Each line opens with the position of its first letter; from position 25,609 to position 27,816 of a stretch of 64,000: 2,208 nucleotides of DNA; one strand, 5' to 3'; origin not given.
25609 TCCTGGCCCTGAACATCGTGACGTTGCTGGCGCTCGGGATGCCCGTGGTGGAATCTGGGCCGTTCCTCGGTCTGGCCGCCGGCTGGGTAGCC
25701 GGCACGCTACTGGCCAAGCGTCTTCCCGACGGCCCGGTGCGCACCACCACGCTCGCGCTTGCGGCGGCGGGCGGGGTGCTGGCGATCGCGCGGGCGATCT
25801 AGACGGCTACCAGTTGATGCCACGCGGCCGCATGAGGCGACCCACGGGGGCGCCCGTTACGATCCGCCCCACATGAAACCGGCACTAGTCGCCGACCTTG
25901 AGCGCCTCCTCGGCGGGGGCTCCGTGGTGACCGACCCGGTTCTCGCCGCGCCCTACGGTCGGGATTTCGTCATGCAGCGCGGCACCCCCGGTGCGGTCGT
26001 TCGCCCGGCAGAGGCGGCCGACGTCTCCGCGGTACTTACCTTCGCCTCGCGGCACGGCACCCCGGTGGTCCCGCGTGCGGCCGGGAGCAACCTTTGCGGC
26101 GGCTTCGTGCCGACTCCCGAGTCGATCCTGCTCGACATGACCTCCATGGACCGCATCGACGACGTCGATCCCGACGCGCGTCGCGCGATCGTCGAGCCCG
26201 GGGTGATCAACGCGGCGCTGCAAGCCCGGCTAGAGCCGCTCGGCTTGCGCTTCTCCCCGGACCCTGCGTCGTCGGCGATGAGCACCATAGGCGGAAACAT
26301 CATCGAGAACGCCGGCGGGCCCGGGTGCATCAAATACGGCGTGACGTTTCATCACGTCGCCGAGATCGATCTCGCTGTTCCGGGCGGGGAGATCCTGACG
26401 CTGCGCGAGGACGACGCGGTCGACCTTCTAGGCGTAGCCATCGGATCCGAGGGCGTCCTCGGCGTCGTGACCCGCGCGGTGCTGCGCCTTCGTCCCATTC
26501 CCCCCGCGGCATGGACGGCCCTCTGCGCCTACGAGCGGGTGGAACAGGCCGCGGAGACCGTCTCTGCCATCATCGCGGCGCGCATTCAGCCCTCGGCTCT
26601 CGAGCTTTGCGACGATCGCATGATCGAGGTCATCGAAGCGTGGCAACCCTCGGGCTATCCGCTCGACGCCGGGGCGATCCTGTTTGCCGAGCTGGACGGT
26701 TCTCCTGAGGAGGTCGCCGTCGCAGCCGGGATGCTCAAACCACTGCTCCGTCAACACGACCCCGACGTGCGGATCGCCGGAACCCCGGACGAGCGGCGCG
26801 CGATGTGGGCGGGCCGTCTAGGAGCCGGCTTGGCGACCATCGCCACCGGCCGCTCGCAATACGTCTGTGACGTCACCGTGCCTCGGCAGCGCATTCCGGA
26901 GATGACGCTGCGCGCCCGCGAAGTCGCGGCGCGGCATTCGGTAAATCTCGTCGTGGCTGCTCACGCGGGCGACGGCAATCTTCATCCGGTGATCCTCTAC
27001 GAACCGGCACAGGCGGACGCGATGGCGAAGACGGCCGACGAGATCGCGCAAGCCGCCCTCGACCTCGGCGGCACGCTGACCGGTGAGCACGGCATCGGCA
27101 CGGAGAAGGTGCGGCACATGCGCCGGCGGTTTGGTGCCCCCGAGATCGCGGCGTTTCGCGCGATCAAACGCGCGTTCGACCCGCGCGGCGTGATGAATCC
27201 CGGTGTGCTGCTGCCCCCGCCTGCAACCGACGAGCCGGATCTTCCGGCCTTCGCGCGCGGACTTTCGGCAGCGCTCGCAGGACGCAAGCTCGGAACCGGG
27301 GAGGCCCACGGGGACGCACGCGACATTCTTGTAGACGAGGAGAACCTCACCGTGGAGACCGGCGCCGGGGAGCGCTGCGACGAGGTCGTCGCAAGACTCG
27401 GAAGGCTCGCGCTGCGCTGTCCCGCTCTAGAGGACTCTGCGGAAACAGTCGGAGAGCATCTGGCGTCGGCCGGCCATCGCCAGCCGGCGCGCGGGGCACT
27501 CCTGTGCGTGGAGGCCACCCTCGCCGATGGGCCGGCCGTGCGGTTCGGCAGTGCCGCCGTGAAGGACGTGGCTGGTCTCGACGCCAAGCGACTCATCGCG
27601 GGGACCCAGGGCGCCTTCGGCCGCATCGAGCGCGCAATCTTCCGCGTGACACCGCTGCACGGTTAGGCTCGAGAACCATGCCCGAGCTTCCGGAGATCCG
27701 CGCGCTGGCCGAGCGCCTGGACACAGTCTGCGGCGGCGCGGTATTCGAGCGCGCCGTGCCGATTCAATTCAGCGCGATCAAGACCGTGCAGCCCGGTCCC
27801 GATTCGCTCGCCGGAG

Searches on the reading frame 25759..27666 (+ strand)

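Call 37: search_protein_families(library=ncbifam, max_evalue=1e-10, proteins=[window:25759-27666:+])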
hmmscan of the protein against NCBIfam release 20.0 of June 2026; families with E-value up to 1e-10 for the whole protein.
window:25759-27666:+ (635 aa): 5 families
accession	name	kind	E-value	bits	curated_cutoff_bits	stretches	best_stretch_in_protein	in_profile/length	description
TIGR00387.1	glcD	equivalog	7.3e-115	384.1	567.9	1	80-482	1-412/413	glycolate oxidase subunit GlcD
NF008408.0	PRK11230.1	equivalog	1.5e-97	327.1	897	1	40-486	18-473/499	glycolate oxidase subunit GlcD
NF049975.1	2HglutDHaseYdiJ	equivalog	4.8e-35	120.6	1350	1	75-214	50-191/1018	D-2-hydroxyglutarate dehydrogenase YdiJ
NF053785.1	DcplphribOxDprE1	equivalog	9.4e-16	58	500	1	78-254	16-190/449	decaprenylphosphoryl-beta-D-ribose oxidase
NF008439.0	PRK11282.1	equivalog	1.1e-15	57.4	284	0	549-632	84-172/358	glycolate oxidase subunit GlcE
